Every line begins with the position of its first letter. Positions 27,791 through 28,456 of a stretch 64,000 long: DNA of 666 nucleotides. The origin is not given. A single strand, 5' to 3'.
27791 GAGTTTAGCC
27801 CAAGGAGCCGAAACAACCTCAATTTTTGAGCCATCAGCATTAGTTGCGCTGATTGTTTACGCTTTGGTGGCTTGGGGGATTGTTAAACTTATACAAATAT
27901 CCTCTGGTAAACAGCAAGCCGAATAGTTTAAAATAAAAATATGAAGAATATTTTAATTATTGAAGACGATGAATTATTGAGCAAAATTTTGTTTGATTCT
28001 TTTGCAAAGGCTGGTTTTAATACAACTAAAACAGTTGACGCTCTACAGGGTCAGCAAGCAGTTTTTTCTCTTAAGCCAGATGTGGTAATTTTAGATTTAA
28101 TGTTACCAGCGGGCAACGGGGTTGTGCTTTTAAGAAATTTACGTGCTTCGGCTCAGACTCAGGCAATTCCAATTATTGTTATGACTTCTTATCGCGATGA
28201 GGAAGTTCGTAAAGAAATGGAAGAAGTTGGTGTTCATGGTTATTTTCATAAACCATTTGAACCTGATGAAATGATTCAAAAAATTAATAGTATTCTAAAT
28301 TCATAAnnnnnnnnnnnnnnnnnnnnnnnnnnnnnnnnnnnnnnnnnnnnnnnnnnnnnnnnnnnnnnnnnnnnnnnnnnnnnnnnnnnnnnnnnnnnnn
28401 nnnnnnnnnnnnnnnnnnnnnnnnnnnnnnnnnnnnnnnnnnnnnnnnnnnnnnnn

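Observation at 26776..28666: YtxG/YtxH stress proteins plus an orphan receiver and HPt protein lie tightly upstream of the giant gene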

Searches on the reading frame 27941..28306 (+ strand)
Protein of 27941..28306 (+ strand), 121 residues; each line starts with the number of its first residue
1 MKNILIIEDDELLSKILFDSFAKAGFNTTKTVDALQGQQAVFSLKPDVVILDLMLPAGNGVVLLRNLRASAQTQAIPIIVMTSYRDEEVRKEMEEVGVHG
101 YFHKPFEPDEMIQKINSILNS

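Call 4: search_protein_families(library=pfam, proteins=[window:27941-28306:+], max_evalue=1)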
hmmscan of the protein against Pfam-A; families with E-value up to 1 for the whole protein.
window:27941-28306:+ (121 aa): 5 families
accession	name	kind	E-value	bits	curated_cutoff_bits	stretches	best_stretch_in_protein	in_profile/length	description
PF00072.30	Response_reg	-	7e-23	81.4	30.2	1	4-116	1-111/111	Response regulator receiver domain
PF09960.14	DUF2194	-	0.091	11.5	30.4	1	88-113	333-358/582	Uncharacterised protein conserved in bacteria (DUF2194)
PF21332.3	AmiR_N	-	0.13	12.7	27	1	44-113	39-105/111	AmiR, N-terminal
PF01497.23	Peripla_BP_2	-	0.18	11.6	27.5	1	40-117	53-121/235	Periplasmic binding protein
PF20161.5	VpsR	-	0.21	11.8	23.7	1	18-114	24-119/121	VpsR domain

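Call 5: search_protein_families(library=ncbifam, proteins=[window:27941-28306:+], max_evalue=1)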
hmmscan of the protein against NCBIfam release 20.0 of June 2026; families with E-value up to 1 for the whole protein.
window:27941-28306:+ (121 aa): 99 families (the best 25 are shown)
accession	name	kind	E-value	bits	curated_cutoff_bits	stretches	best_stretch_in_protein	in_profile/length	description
TIGR02154.1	PhoB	equivalog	2.1e-23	82.8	296.2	1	2-119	3-120/226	phosphate regulon transcriptional regulator PhoB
NF007005.1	PRK09468.1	equivalog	1.9e-19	70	331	1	2-119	4-119/237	osmolarity response regulator transcription factor OmpR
NF007982.1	PRK10710.1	equivalog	4.8e-19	68.9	380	1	2-120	8-123/235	envelope stress response regulator BaeR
NF040689.1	MtrAB_MtrA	equivalog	4.9e-18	65.3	300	1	4-119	1-113/219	MtrAB system response regulator MtrA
NF045717.1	DVU0259_DivK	exception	2.6e-17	63.1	160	1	2-119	3-116/117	DVU0259 family response regulator domain-containing protein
NF045944.1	ResRegRpaBCyano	equivalog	3.6e-17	62.5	330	1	5-120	1-113/229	response regulator transcription factor RpaB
NF047654.1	DiguCycDgcRLepto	equivalog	5.8e-17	61.5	500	1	2-119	3-120/295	diguanylate cyclase DgcR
NF041733.1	resp_reg_CseB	equivalog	9.8e-17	61.1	350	1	3-119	2-115/228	two-component system response regulator CseB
NF007546.0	PRK10161.1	equivalog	1.8e-16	60.4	471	1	2-119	3-120/229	phosphate response regulator transcription factor PhoB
NF040534.1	resp_reg_YycF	equivalog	8.8e-16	57.9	340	1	2-117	1-113/231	response regulator YycF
NF051850.1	RespRegRprY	equivalog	4.5e-15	55.7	370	1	3-119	6-120/234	response regulator transcription factor RprY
NF047465.1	hybrid_HK_LvrA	exception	5.2e-15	54.5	1200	1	3-116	469-581/819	hybrid histidine kinase/response regulator LvrA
NF007820.0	PRK10529.1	equivalog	1e-14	54.5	325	1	1-116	1-113/225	two-component system response regulator KdpE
NF008199.0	PRK10955.1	equivalog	1.2e-14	54.9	341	1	1-120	1-116/232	envelope stress response regulator transcription factor CpxR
NF041866.1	EpsW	equivalog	1.2e-14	54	200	1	1-120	5-126/131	exopolysaccharide biosynthesis response regulator EpsW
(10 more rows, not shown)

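Call 14: find_homologous_proteins(query=window:27941-28303:+, max_evalue=1e-10)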
Query window:27941-28303:+ (121 aa): 51 proteins with E <= 1e-10 among 201 candidates.
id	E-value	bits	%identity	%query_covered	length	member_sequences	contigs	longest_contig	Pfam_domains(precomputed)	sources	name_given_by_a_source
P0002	1.6e-66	239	93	98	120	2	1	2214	PF00072.31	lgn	-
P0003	9.7e-51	188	74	100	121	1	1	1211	PF00072.31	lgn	-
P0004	8.6e-48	179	71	99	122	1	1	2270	PF00072.31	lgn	-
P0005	1.1e-47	178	68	99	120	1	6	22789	PF00072.31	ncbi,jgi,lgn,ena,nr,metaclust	ncbi:MAG: Response regulator receiver protein [Parcubacteria group bacterium GW2011_GWA1_36_12]|nr:M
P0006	7.0e-47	176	68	99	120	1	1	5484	PF00072.31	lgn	-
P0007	1.1e-46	175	70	99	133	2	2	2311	PF00072.31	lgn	-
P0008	1.2e-45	172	69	98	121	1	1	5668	PF00072.31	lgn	-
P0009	1.5e-44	168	66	99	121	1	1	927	PF00072.31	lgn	-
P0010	3.8e-44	167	64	99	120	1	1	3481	PF00072.31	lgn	-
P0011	6.2e-44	166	68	99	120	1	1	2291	PF00072.31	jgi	jgi:DNA-binding response OmpR family regulator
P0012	6.9e-44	166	65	99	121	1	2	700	PF00072.31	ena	-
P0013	3.5e-43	164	63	99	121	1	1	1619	PF00072.31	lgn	-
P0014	5.7e-43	163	65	98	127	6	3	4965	PF00072.31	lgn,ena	-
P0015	1.9e-40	155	62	99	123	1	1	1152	PF00072.31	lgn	-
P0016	5.5e-40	154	62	99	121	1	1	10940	PF00072.31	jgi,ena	-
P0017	7.4e-40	153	63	99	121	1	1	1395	PF00072.31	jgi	jgi:DNA-binding response OmpR family regulator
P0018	3.1e-39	151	55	99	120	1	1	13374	PF00072.31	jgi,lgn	jgi:two-component system alkaline phosphatase synthesis response regulator PhoP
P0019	2.5e-38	148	60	99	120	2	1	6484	PF00072.31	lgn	-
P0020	5.9e-36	141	62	86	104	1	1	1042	PF00072.31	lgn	-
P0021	1.0e-34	137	55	100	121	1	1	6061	PF00072.31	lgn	-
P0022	1.5e-20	91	38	93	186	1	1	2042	PF00072.31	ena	-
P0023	2.0e-20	91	41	100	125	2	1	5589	PF00072.31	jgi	jgi:DNA-binding response OmpR family regulator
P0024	5.0e-20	89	39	98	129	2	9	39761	PF00072.31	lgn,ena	-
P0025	4.5e-16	77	38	99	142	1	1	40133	PF00072.31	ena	-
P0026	4.2e-15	73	34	99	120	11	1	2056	PF00072.31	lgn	-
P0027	6.2e-14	70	36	100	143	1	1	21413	PF00072.31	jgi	jgi:two-component system, chemotaxis family, sensor histidine kinase and response regulator WspE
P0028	2.5e-13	68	37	99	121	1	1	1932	PF23198.2,PF00072.31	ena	-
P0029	2.9e-13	68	35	98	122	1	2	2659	PF00072.31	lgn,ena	-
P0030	4.5e-13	67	36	98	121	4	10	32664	PF00072.31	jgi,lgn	jgi:DNA-binding response OmpR family regulator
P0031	5.2e-13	67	34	100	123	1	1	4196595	PF00072.31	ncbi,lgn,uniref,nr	ncbi:response regulator with CheY-like receiver, AAA-type ATPase, and DNA-binding domains [Belliella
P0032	1.2e-12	66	39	82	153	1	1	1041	PF00072.31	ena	-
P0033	1.2e-12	66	36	98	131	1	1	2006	PF00072.31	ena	-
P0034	1.3e-12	65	35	99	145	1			PF00072.31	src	-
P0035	2.2e-12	65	37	97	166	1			PF23198.2,PF00072.31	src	-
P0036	2.8e-12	64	33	98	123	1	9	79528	PF00072.31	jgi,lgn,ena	-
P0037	2.9e-12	64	33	97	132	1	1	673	PF00072.31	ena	-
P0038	4.9e-12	64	38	98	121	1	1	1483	PF00072.31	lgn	-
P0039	6.8e-12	63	35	100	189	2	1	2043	PF00072.31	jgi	-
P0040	8.1e-12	63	36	96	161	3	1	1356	PF00072.31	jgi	jgi:CheY-like chemotaxis protein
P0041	1.3e-11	62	34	98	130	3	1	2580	PF00072.31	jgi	-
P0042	1.6e-11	62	34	98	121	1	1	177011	PF00072.31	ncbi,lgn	-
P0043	1.6e-11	62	32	99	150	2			PF00072.31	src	-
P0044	1.7e-11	62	38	88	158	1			PF00072.31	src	-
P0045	1.7e-11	62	33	99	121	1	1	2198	PF00072.31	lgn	-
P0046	2.0e-11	62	36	98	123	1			PF00072.31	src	-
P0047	2.2e-11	62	34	100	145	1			PF00072.31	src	-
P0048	2.2e-11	62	35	99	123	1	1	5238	PF00072.31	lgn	-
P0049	4.1e-11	61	35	99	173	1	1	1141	PF00072.31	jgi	-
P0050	5.3e-11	60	41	80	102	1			PF00072.31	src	-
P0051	6.0e-11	60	34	96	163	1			PF00072.31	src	-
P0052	6.4e-11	60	34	98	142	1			PF00072.31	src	-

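Call 16: find_encoding_contigs(protein=P0005, flank=10000, max_places=3)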
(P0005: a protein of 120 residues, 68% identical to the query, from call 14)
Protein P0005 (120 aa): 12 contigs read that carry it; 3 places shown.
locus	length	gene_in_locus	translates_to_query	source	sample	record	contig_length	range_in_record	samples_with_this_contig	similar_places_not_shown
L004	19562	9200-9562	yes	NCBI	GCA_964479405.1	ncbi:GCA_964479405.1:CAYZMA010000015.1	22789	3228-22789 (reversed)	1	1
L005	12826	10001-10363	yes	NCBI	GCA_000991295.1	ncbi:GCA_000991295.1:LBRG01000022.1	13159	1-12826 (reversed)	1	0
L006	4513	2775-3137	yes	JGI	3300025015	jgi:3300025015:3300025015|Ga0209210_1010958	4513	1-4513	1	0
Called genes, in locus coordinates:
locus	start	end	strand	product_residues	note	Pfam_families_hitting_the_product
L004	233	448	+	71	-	-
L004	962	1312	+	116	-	-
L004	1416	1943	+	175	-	PF20803:PaaX_M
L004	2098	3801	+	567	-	PF01807:Zn_ribbon_DnaG, PF08275:DNAG_N, PF01751:Toprim, PF13155:Toprim_2, PF13662:Toprim_4, PF10410:DnaB_bind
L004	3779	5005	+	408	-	PF03979:Sigma70_r1_1 (faint), PF00140:Sigma70_r1_2, PF04542:Sigma70_r2, PF04539:Sigma70_r3, PF04545:Sigma70_r4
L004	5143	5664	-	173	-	PF00059:Lectin_C (weak), PF07589:PEP_exosort_dom (weak)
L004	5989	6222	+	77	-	-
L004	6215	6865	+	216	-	-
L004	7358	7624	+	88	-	PF01551:Peptidase_M23 (weak)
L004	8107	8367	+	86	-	PF01541:GIY-YIG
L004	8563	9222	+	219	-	-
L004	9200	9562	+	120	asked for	PF00072:Response_reg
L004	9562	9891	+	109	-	PF01627:Hpt (weak)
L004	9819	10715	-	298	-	PF01551:Peptidase_M23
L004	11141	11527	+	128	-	PF05168:HEPN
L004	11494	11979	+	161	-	PF01909:NTP_transf_2, PF18765:Polbeta (weak)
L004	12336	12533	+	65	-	PF18929:DUF5678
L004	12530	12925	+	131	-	PF13650:Asp_protease_2, PF13975:gag-asp_proteas (weak)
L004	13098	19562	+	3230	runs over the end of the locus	?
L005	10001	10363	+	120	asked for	PF00072:Response_reg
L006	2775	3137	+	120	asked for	PF00072:Response_reg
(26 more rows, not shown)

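Call 17: find_encoding_contigs(protein=P0018, flank=10000, max_places=2)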
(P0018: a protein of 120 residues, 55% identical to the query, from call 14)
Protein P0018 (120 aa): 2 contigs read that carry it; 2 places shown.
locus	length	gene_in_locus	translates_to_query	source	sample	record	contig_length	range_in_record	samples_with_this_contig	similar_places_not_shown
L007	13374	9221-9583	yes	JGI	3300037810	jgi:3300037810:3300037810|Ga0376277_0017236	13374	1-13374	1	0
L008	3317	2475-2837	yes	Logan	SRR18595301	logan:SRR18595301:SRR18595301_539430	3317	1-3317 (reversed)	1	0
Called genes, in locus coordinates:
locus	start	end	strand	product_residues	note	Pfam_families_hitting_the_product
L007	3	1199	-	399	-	?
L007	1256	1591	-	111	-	-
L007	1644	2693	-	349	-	PF01699:Na_Ca_ex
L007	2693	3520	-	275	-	-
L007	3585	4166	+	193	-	PF04203:Sortase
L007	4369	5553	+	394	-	-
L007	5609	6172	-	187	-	PF07690:MFS_1, PF05977:MFS_3 (weak)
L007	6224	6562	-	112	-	-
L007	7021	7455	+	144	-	-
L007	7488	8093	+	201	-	-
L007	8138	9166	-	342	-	-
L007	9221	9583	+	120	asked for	PF00072:Response_reg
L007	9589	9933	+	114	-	PF01627:Hpt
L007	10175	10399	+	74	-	-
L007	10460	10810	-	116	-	-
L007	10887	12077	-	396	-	PF03979:Sigma70_r1_1, PF00140:Sigma70_r1_2, PF04542:Sigma70_r2, PF04539:Sigma70_r3, PF04545:Sigma70_r4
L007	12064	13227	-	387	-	PF08275:DNAG_N, PF13662:Toprim_4, PF01751:Toprim, PF13155:Toprim_2, PF10410:DnaB_bind (weak)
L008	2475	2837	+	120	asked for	PF00072:Response_reg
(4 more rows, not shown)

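Call 18: find_encoding_contigs(protein=P0016, flank=10000, max_places=2)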
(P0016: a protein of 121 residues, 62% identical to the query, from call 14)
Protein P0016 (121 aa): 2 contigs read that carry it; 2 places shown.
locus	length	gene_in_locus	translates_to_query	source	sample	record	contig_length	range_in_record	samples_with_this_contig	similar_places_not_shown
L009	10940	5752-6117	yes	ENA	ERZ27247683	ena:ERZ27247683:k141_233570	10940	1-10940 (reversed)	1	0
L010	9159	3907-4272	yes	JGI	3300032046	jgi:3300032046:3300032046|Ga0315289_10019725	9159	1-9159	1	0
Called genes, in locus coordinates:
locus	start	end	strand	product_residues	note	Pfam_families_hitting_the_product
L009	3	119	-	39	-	?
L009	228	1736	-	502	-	PF13541:ChlI, PF00493:MCM (faint), PF01078:Mg_chelatase, PF07728:AAA_5 (faint), PF13335:Mg_chelatase_C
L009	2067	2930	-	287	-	-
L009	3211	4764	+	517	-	-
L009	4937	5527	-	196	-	PF00059:Lectin_C (weak), PF07589:PEP_exosort_dom (weak)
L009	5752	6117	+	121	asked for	PF00072:Response_reg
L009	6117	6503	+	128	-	PF01627:Hpt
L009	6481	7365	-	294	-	PF01745:IPT (faint), PF13671:AAA_33 (faint), PF01715:IPPT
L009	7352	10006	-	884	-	PF00690:Cation_ATPase_N, PF00122:E1-E2_ATPase, PF00702:Hydrolase, PF13246:Cation_ATPase, PF08282:Hydrolase_3 (faint), PF00689:Cation_ATPase_C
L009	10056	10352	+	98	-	-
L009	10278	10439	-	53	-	-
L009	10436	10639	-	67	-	PF07311:Dodecin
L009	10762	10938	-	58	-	?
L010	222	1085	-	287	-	-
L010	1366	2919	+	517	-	-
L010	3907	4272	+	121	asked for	PF00072:Response_reg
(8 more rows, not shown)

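Call 26: find_related_loci(query=A4, collection=genome_contigs, flank=10000)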
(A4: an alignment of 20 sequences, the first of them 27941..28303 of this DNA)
Query A4 (121 aa) in genome_contigs; peptide patterns used: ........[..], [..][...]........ (x = any residue, [..] = any of these).
137 stretches matched a pattern; 6 encode a relative of the query (tblastn E <= 1e-3); 6 distinct loci.
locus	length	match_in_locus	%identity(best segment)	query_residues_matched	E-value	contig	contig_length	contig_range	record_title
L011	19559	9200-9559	68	1-120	8e-56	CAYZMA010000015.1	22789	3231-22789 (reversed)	MAG TPA_asm: uncultured Candidatus Saccharibacteria bacterium isolate SRP050083_co1_301 genome assembly, contig: NODE_86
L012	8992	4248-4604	66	1-119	3e-51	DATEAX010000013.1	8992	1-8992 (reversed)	MAG TPA_asm: Patescibacteria group bacterium isolate SMAG_U8229 k141_2050369, whole genome shotgun sequence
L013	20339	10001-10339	34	4-119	1e-15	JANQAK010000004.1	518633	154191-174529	MAG: Afipia sp. isolate 46_gen_w_cov.30 c205, whole genome shotgun sequence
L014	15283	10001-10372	19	2-120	1e-8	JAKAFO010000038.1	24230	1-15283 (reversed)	MAG: Deltaproteobacteria bacterium isolate WY2.bin100 NODE_2745_length_24230_cov_3.237979, whole genome shotgun sequence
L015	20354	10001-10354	20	1-120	6e-7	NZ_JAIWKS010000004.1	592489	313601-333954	Pseudomonas uvaldensis strain 20TX0172 4, whole genome shotgun sequence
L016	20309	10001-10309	25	4-107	6e-6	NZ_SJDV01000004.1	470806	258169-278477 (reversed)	Gramella sp. KN1008 1008_scaffold4, whole genome shotgun sequence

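Call 27: find_related_loci(query=A4, collection=metagenome_contigs, flank=10000)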
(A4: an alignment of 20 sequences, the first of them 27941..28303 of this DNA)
Query A4 (121 aa) in metagenome_contigs; peptide patterns used: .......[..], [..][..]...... (x = any residue, [..] = any of these).
600 stretches matched a pattern (row limit reached: there are more); 500 encode a relative of the query (tblastn E <= 1e-3); the best 80 are kept; 80 distinct loci.
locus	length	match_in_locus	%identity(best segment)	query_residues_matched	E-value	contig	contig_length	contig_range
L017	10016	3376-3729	41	2-119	3e-27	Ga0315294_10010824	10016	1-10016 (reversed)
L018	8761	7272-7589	40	2-107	3e-24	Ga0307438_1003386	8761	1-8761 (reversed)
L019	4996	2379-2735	38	1-119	9e-23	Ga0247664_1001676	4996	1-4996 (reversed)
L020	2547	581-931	37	3-121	3e-22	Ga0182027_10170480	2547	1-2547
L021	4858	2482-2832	36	2-119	3e-21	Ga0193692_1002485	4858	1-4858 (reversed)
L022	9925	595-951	34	4-121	3e-20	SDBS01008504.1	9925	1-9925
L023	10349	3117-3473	37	1-120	3e-20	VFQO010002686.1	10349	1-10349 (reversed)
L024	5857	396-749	34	1-119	2e-19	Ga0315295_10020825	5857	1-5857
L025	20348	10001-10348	34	4-119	2e-19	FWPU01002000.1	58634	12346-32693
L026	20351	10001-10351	35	3-119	6e-19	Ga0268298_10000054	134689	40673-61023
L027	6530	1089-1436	36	1-119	6e-19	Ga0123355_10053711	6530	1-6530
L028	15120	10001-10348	36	4-119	9e-19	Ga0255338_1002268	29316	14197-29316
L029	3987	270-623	34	2-119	1e-18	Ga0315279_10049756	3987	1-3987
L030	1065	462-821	33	2-120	1e-18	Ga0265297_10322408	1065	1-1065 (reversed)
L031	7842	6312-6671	36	1-119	2e-18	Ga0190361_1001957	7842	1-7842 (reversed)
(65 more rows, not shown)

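Call 28: find_encoding_contigs(protein=P0019, flank=10000, max_places=2)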
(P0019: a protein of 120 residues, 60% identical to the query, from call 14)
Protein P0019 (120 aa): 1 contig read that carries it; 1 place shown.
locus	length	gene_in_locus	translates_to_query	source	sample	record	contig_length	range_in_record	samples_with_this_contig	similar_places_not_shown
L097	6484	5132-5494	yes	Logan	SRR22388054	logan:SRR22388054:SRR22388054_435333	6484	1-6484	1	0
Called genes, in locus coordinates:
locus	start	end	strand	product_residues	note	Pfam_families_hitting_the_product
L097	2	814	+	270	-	?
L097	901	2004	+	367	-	PF13439:Glyco_transf_4, PF13477:Glyco_trans_4_2, PF13579:Glyco_trans_4_4, PF20706:GT4-conflict, PF00534:Glycos_transf_1, PF13692:Glyco_trans_1_4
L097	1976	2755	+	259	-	PF02585:PIG-L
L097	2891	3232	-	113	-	PF01934:HepT-like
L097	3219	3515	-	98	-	PF01909:NTP_transf_2, PF18765:Polbeta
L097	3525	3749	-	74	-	-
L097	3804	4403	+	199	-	-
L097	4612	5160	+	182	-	PF20221:DUF6580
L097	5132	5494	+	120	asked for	PF00072:Response_reg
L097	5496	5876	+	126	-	PF01627:Hpt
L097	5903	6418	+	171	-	PF01965:DJ-1_PfpI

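Call 29: find_encoding_contigs(protein=P0021, flank=10000, max_places=2)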
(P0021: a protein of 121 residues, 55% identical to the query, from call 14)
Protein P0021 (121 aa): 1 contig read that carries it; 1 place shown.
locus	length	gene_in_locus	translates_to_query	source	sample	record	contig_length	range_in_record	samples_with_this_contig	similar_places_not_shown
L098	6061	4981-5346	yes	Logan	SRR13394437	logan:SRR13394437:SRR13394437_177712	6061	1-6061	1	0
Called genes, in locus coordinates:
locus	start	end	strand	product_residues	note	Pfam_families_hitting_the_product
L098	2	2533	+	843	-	?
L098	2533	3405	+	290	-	PF00005:ABC_tran, PF02492:cobW (faint), PF13304:AAA_21 (faint)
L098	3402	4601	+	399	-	PF12704:MacB_PCD, PF02687:FtsX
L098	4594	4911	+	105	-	-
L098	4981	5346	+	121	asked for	PF00072:Response_reg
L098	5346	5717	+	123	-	PF01627:Hpt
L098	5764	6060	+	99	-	?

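Call 30: find_encoding_contigs(protein=P0008, flank=10000, max_places=2)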
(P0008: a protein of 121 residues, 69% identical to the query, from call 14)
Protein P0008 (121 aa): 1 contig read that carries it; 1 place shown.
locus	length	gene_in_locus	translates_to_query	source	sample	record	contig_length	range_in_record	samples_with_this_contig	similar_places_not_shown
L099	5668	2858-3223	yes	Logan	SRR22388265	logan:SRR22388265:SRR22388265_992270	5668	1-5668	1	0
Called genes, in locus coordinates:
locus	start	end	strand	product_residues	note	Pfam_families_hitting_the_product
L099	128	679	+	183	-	-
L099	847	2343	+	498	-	PF25852:DUF6242_C (faint), PF05345:He_PIG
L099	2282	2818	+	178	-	PF04203:Sortase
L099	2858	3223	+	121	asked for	PF00072:Response_reg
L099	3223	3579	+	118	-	PF01627:Hpt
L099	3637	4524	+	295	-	PF04041:Glyco_hydro_130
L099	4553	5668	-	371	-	?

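Call 31: find_encoding_contigs(protein=P0006, flank=10000, max_places=2)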
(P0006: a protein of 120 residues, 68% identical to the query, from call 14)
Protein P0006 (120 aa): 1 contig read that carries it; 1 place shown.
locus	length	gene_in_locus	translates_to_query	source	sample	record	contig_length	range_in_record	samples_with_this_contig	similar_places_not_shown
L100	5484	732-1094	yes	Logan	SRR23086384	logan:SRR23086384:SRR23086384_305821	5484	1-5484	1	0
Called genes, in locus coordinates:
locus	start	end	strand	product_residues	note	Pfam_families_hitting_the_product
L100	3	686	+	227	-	?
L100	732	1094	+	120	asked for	PF00072:Response_reg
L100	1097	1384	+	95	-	PF01627:Hpt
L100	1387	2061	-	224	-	PF01551:Peptidase_M23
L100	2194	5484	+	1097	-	?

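Call 45: search_solved_structures(query=A4, max_evalue=1e-10)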
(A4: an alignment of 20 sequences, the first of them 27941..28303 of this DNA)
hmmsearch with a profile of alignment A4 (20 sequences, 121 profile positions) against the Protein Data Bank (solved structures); distinct sequences matched with E-value up to 1e-10: 177 (the best 60 are shown).
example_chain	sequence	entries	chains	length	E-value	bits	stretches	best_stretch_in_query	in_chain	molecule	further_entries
9dvt_R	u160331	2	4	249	3.9e-23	84.9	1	3-120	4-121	DNA-binding dual master transcriptional regulator RpaA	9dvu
6is3_C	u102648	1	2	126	3.2e-22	81.9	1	3-120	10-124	Response regulator ArlR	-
6is1_A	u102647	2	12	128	3.4e-22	81.9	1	3-120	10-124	Response regulator ArlR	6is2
1zes_A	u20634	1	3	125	4e-22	81.6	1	2-120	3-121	Phosphate regulon transcriptional regulatory protein phoB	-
1b00_A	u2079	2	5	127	4.3e-22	81.5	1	2-120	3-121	PHOSPHATE REGULON TRANSCRIPTIONAL REGULATORY PROTEIN PHOB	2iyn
3f6p_A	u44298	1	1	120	5.2e-22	81.3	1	2-119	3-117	Transcriptional regulatory protein yycF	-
2zwm_A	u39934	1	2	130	6.9e-22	80.9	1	2-119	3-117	Transcriptional regulatory protein yycF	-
8fk2_A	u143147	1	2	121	7.4e-22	80.8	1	1-119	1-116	Putative response regulator CovR VicR-like protein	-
3dge_C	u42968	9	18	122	1.3e-21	80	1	2-120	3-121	Response regulator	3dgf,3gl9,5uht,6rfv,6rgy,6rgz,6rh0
6azr_B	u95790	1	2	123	1.3e-21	79.9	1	2-120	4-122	Chemotaxis regulator-transmits chemoreceptor signals to flagelllar motor components CheY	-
1f51_E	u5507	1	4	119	1.9e-21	79.5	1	2-118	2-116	SPORULATION INITIATION PHOSPHOTRANSFERASE F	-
1pey_A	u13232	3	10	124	2.1e-21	79.3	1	2-118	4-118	Sporulation initiation phosphotransferase F | SPORULATION RESPONSE REGULATORY PROTEIN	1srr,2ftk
2jvj_A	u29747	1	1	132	2.4e-21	79.1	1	2-118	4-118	Sporulation initiation phosphotransferase F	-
1fsp_A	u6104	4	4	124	4.5e-21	78.2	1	2-118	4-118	STAGE 0 SPORULATION PROTEIN F | SPORULATION RESPONSE REGULATORY PROTEIN | Sporulation initiation phosphotransferase F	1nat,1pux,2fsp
9lbr_A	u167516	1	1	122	4.7e-21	78.2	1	2-120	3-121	Response regulator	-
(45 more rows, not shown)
